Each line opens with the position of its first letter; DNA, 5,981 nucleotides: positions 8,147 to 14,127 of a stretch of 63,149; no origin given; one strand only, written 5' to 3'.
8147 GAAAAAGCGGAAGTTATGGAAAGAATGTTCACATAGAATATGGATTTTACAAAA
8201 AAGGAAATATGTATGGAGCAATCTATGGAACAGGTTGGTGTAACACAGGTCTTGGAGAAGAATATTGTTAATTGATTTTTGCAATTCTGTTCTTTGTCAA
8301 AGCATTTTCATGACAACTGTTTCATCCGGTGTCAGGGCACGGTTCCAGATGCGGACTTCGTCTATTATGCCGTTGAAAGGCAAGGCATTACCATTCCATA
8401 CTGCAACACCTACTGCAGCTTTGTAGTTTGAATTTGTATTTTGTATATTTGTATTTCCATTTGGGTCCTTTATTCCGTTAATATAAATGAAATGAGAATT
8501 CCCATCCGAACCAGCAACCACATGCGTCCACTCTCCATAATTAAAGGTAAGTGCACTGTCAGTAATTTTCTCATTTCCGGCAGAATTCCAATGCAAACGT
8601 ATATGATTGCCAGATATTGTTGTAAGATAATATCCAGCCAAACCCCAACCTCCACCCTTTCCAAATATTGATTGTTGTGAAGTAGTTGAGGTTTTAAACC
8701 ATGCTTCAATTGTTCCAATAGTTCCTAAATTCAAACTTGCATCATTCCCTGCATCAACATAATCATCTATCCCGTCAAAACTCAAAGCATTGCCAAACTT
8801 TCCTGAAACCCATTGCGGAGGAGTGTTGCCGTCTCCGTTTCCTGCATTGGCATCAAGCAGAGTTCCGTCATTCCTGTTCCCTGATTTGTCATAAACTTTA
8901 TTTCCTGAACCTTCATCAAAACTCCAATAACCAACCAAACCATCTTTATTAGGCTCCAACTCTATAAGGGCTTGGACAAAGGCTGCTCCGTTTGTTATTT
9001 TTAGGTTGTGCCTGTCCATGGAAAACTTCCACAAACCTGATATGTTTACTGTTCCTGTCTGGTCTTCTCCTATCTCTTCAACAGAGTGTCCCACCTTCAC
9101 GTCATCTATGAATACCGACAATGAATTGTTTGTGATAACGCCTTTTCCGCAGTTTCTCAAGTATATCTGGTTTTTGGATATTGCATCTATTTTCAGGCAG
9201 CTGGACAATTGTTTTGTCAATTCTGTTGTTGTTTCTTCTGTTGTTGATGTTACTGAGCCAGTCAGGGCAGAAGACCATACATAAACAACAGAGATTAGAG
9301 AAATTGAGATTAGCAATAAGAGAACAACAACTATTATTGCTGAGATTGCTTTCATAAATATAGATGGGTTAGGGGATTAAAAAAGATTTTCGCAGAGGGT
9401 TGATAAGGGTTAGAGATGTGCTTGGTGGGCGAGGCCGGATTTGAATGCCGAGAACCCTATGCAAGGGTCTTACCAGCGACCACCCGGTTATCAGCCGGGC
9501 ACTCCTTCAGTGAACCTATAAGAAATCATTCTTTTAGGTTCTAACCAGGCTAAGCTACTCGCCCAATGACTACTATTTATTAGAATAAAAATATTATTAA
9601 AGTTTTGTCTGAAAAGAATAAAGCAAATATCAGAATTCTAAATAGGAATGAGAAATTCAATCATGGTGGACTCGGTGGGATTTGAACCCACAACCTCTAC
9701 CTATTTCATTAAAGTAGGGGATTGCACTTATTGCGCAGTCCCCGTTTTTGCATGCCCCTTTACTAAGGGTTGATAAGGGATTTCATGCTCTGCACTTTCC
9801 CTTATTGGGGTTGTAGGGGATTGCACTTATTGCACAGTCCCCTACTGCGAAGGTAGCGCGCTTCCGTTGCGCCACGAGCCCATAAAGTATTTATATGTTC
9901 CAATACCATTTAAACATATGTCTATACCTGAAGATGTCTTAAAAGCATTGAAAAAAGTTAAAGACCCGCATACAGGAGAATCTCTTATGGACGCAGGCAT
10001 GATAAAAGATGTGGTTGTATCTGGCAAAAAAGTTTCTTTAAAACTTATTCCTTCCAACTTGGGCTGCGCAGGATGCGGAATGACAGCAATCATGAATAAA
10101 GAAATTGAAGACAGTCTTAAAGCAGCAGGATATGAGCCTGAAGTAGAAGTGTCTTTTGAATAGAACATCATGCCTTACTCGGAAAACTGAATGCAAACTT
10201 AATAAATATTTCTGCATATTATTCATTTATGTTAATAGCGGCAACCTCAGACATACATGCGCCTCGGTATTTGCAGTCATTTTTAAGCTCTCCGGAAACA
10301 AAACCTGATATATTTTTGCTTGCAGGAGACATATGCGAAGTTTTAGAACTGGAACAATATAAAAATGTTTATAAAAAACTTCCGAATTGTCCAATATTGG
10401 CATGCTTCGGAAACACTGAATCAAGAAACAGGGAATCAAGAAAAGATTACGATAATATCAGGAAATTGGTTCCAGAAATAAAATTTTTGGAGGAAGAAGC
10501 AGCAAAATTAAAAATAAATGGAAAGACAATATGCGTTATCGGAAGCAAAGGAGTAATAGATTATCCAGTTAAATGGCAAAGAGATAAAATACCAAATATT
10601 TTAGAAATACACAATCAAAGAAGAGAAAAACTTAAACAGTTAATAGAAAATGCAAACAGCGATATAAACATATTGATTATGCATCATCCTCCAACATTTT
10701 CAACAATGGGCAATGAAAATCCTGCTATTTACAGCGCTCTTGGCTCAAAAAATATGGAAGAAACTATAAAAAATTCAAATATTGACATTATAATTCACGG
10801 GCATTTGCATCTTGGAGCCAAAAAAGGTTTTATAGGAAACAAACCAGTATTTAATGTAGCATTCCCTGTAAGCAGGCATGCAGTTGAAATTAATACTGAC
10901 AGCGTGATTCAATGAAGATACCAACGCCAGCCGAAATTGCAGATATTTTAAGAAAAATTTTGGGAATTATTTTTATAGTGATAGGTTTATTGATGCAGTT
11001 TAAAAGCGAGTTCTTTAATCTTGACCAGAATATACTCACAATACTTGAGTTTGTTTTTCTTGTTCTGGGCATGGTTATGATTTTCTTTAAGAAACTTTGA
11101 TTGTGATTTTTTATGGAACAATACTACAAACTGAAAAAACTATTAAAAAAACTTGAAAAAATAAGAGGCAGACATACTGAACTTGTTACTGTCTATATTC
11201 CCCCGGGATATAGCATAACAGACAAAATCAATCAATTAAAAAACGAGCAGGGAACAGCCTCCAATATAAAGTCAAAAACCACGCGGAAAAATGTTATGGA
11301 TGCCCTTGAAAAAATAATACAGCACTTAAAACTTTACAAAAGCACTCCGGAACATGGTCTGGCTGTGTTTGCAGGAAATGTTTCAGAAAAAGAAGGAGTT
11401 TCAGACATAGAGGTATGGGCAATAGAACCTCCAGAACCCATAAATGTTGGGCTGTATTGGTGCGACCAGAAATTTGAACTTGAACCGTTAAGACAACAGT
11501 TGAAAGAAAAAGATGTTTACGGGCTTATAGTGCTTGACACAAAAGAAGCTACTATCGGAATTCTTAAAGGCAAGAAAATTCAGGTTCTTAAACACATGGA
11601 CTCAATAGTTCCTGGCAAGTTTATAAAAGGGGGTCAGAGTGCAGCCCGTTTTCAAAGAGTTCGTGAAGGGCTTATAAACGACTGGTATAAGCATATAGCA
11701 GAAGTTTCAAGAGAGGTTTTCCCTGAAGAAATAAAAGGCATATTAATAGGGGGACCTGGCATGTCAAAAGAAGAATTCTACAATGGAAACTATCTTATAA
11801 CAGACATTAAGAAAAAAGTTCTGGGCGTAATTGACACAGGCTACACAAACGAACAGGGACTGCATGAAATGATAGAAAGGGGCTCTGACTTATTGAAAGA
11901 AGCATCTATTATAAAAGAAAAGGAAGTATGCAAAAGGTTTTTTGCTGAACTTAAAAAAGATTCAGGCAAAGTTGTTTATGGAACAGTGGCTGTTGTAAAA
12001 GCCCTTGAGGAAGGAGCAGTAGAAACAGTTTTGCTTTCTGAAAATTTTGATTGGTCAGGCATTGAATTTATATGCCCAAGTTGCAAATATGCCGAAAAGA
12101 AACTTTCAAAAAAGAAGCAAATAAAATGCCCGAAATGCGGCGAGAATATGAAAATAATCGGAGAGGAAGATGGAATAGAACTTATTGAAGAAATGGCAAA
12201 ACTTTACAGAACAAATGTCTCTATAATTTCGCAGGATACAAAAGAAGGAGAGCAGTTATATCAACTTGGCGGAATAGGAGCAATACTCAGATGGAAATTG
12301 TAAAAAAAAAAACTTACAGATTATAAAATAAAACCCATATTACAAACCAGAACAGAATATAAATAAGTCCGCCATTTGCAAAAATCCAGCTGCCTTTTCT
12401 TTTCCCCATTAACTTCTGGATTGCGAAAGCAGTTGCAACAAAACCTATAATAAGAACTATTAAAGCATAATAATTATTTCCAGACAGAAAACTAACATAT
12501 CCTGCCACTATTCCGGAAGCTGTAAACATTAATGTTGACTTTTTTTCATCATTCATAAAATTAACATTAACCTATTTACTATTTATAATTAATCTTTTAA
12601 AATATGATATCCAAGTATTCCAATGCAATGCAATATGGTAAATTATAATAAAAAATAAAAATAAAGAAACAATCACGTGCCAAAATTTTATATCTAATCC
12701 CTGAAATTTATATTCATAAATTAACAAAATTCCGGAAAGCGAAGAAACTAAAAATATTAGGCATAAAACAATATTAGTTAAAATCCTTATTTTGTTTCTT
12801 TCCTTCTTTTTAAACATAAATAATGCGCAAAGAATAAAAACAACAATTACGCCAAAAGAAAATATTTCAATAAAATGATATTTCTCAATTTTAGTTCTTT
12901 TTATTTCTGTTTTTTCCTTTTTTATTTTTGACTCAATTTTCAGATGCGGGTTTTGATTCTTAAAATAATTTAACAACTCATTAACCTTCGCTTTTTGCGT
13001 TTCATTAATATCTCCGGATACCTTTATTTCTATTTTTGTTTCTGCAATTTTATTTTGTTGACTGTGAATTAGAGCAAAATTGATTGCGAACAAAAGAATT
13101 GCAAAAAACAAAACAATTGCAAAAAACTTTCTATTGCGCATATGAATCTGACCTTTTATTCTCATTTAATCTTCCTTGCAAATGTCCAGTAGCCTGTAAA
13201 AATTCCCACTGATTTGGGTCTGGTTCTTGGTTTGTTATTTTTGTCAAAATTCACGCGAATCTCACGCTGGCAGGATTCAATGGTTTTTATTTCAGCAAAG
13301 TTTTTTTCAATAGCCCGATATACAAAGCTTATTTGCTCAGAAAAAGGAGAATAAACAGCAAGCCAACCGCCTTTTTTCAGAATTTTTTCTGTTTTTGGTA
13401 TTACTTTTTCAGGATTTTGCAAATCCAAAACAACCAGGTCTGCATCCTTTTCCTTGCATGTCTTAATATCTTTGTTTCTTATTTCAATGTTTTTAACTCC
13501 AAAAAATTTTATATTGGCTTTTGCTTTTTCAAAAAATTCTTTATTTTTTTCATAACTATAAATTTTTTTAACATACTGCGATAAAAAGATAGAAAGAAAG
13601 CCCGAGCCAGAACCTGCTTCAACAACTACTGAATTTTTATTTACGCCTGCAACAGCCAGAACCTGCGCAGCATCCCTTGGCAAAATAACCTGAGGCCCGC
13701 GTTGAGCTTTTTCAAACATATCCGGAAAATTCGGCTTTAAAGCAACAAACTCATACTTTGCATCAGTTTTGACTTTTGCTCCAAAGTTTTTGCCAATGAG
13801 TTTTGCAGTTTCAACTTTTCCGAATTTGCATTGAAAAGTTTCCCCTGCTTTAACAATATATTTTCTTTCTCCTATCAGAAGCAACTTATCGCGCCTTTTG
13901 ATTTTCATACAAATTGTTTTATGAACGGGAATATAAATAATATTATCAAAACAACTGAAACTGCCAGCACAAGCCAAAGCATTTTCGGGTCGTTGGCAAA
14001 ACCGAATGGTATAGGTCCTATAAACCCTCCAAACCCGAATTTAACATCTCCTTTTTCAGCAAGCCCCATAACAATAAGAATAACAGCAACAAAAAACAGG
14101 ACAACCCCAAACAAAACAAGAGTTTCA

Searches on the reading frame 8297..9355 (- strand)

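Call 18: search_protein_families(library=pfam, proteins=[window:8297-9355:-])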
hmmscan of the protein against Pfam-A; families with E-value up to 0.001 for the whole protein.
window:8297-9355:- (352 aa): 3 families
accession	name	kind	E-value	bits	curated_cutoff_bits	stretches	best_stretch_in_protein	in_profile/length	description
PF13385.13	Laminin_G_3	-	2.9e-25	89.6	27.6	1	194-345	1-149/151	Concanavalin A-like lectin/glucanases superfamily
PF02973.23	Sialidase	-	0.00047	20.2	26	0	284-346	115-181/189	Sialidase, N-terminal domain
PF00054.30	Laminin_G_1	-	0.0005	20.7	24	0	241-317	20-97/131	Laminin G domain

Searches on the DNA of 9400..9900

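Call 68: search_rna_families(source=window, start=9400, end=9900, threshold=evalue, max_evalue=10)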
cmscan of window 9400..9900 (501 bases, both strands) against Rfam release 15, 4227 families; matches with E-value up to 10: 14.
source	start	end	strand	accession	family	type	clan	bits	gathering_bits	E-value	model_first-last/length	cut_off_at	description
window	9574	9702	+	RF02194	HPnc0260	Gene; antisense;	-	50.8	59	5.4e-05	1-156/156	no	Bacterial antisense RNA HPnc0260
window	9533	9641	-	RF01590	plasmodium_snoR14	Gene; snRNA; snoRNA; CD-box;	-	21.6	90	2.8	1-127/127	no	small nucleolar RNA snoR14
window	9666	9741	+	RF04354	Plastid-ycf2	Cis-reg;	-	20.3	65.7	0.12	1-75/75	no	Plastid-ycf2 5UTR RNA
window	9453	9524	-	RF00005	tRNA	Gene; tRNA;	CL00001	19.5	29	0.2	1-71/71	no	tRNA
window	9647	9746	-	RF02435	SpF41_sRNA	Gene; sRNA;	-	19.3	52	1.7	1-105/105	no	Streptococcus sRNA SpF41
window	9809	9900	+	RF01194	sn2903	Gene; snRNA; snoRNA; CD-box;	CL00066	17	50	0.43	1-91/91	no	Small nucleolar RNA sn2903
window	9664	9720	+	RF01078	PK-PYVV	Cis-reg;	-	15.7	65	3.6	1-58/58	no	3'-terminal pseudoknot in PYVV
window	9612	9693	+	RF01496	Afu_182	Gene; sRNA;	-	14.5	65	3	1-195/195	no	A. fumigatus sRNA Afu_182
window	9675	9691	+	RF04351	Plastid-psbl-rps4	Cis-reg;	-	13.9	68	5.4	9-25/53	no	Plastid-psbl-rps4 3UTR RNA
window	9552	9691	-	RF04321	tmRNA_permuted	Gene;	-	13.3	47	1.5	36-102/213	no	permuted transfer-messenger RNA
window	9595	9683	-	RF02181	ST7-AS2_1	Gene; lncRNA;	-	12.7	80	5.4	1-72/72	no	ST7 antisense RNA 2 conserved region 1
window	9799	9857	+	RF02937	Clostridiales-2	Gene; sRNA;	-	12.5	58.6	5.2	1-82/82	no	Clostridiales-2 RNA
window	9810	9826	+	RF01346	CRISPR-DR36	Gene; CRISPR;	-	12.2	38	6.6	1-36/36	no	CRISPR RNA direct repeat element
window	9675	9691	-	RF00023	tmRNA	Gene;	CL00001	11.2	47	0.019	347-363/374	no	transfer-messenger RNA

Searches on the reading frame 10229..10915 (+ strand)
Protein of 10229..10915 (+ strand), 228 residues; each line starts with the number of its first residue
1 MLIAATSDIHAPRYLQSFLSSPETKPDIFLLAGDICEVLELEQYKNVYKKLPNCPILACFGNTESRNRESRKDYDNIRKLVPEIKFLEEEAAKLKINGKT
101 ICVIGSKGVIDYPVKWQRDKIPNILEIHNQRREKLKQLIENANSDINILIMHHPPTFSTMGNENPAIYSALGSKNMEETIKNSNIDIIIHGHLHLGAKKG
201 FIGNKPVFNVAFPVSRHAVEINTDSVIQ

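Call 18: search_protein_families(library=pfam, proteins=[window:10229-10915:+])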
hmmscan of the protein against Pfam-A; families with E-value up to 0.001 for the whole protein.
window:10229-10915:+ (228 aa): 2 families
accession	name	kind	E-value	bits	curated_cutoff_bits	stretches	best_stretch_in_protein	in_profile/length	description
PF00149.33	Metallophos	-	1.2e-17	65.4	21.5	1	1-194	1-189/191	Calcineurin-like phosphoesterase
PF12850.12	Metallophos_2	-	3.3e-08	34.1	27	1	1-107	1-90/154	Calcineurin-like phosphoesterase superfamily domain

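Call 44: find_homologous_proteins(query=window:10229-10915:+, max_evalue=1e-20)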
Query window:10229-10915:+ (228 aa): 42 proteins with E <= 1e-20 among 189 candidates.
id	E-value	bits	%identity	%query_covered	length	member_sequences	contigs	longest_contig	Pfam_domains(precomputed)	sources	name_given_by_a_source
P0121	5.7e-149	512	100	100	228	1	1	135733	PF12850.13,PF00149.34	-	-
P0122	2.6e-107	375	72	98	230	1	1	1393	PF12850.13,PF00149.34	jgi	-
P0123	1.1e-89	318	64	97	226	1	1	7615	PF12850.13,PF00149.34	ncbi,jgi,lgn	-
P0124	8.2e-51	191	41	99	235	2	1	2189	PF12850.13,PF00149.34,PF14582.12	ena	-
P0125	9.4e-50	187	39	99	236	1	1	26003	PF12850.13,PF00149.34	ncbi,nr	ncbi:MAG: metallophosphoesterase [Candidatus Aenigmarchaeota archaeon]|nr:metallophosphoesterase [Ca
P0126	4.5e-48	182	41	99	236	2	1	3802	PF12850.13,PF00149.34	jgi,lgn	jgi:Icc-related predicted phosphoesterase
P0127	5.3e-48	181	40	99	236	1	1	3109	PF12850.13,PF00149.34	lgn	-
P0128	7.2e-47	178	38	99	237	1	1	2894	PF12850.13,PF00149.34,PF14582.12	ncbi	-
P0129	8.2e-47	178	39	99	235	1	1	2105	PF12850.13,PF00149.34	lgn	-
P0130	3.3e-46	176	39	99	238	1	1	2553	PF12850.13,PF00149.34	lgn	-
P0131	4.8e-46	175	40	98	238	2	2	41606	PF12850.13,PF00149.34,PF14582.12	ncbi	-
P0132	5.8e-46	175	41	98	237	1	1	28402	PF12850.13,PF00149.34,PF14582.12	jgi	jgi:Icc-related predicted phosphoesterase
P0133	1.2e-45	174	41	98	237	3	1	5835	PF12850.13,PF00149.34,PF14582.12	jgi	jgi:Icc-related predicted phosphoesterase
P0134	1.3e-45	174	43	99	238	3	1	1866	PF12850.13,PF00149.34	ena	-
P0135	4.1e-45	172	41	99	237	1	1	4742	PF12850.13,PF00149.34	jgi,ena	-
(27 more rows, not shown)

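Call 45: find_encoding_contigs(protein=P0123, flank=8000, max_places=4)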
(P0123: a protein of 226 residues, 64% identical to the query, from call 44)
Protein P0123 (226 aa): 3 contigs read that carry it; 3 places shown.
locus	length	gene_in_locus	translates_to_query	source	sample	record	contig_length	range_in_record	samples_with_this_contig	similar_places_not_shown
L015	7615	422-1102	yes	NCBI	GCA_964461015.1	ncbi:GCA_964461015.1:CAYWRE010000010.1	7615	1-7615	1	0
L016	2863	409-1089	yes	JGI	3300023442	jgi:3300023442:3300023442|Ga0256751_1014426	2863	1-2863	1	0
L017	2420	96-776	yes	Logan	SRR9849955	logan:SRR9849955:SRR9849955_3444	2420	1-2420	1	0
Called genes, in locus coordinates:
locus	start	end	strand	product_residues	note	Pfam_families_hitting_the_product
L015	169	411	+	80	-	PF01883:FeS_assembly_P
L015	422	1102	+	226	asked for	PF00149:Metallophos, PF12850:Metallophos_2 (faint)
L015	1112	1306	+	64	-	-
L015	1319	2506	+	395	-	PF03463:eRF1_1, PF18854:baeRF_family10, PF03464:eRF1_2, PF18859:acVLRF1, PF03465:eRF1_3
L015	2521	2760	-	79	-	-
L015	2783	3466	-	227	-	PF01351:RNase_HII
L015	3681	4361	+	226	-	-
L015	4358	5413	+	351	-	-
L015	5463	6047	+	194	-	-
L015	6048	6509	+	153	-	-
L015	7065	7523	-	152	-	PF08241:Methyltransf_11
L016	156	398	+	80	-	PF01883:FeS_assembly_P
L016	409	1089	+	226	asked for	PF00149:Metallophos, PF12850:Metallophos_2 (faint)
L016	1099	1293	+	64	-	-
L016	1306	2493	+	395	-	PF03463:eRF1_1, PF18854:baeRF_family10, PF03464:eRF1_2, PF18859:acVLRF1, PF03465:eRF1_3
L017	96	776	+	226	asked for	PF00149:Metallophos, PF12850:Metallophos_2 (faint)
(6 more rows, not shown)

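Call 46: find_encoding_contigs(protein=P0122, flank=8000, max_places=4)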
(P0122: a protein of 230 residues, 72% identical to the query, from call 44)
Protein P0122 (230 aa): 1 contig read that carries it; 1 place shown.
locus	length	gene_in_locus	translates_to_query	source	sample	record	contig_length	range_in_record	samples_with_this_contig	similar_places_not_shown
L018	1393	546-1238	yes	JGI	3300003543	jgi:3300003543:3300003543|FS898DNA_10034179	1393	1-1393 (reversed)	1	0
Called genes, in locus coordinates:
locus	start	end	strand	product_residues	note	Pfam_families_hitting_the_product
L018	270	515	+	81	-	PF01883:FeS_assembly_P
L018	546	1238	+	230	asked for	PF00149:Metallophos, PF12850:Metallophos_2 (weak)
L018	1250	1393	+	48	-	?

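Call 95: list_cluster_members(proteins=[P0123, P0011, P0009, P0003])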
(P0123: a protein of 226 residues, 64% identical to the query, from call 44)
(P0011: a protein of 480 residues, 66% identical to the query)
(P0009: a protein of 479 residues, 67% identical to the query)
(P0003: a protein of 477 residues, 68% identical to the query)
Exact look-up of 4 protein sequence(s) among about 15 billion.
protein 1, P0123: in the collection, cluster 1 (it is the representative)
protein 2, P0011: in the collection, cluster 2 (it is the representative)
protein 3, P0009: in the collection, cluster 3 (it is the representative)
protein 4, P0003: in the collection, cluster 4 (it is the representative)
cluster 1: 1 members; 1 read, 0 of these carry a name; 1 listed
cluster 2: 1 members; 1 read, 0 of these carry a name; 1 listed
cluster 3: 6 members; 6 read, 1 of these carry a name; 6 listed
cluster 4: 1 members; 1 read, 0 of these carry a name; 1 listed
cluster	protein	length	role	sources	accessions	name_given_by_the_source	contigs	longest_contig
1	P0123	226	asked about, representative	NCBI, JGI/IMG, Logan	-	-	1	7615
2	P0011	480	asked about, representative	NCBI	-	-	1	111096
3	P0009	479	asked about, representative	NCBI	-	-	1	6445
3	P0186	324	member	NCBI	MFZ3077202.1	MAG: amidase family protein, partial [Candidatus Aenigmatarchaeota archaeon]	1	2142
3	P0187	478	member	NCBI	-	-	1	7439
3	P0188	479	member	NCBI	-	-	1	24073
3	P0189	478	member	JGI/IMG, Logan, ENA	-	-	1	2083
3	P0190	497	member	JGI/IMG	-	-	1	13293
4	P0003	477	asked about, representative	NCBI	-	-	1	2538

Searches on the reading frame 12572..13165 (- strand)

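Call 89: search_protein_families(library=pfam, proteins=[window:12572-13165:-])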
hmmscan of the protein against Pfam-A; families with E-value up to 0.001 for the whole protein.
window:12572-13165:- (197 aa): 1 family
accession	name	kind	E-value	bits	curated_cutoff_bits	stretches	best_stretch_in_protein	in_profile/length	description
PF14358.11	DUF4405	-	0.00034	21.5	26.7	1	130-182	2-66/66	Domain of unknown function (DUF4405)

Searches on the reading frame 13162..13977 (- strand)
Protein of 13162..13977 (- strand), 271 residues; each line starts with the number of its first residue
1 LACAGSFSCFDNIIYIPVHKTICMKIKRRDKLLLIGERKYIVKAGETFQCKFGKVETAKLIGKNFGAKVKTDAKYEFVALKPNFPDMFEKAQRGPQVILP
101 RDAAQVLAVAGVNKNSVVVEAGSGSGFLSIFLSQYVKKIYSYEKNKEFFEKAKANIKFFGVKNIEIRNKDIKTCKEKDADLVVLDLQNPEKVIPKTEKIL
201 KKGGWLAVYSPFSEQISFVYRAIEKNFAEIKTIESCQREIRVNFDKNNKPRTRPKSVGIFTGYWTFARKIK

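Call 89: search_protein_families(library=pfam, proteins=[window:13162-13977:-])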
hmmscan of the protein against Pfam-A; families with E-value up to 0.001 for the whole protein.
window:13162-13977:- (271 aa): 11 families
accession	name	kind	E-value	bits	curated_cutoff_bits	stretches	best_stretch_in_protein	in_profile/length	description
PF08704.16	GCD14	-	3.3e-16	60.2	26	1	96-244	22-181/247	tRNA methyltransferase complex GCD14 subunit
PF13847.12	Methyltransf_31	-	1.8e-10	41.1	27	1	113-228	2-127/145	Methyltransferase domain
PF02475.24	TRM5-TYW2_MTfase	-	5.1e-08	33.5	28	1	111-219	33-148/164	TRM5/TYW2 methyltransferase domain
PF01135.25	PCMT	-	3.2e-07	30.8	20.3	1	102-225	61-186/210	Protein-L-isoaspartate(D-aspartate) O-methyltransferase (PCMT)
PF00398.26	RrnaAD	-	1.9e-06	27.6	24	1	104-174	20-88/263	Ribosomal RNA adenine dimethylase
PF13649.12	Methyltransf_25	-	8.4e-06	26.8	27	1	118-204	1-97/97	Methyltransferase domain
PF08241.18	Methyltransf_11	-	8.4e-06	26.8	21.2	1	120-207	2-94/95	Methyltransferase domain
PF06325.19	PrmA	-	3.2e-05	24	22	1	113-233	160-283/296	Ribosomal protein L11 methyltransferase (PrmA)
PF05175.20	MTS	-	0.00011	22.3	23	1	114-184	31-104/170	Methyltransferase small domain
PF13679.12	Methyltransf_32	-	0.00026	21.4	27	1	113-178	24-96/143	Methyltransferase domain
PF02527.21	GidB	-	0.00083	19.2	27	0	102-210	37-148/184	rRNA small subunit methyltransferase G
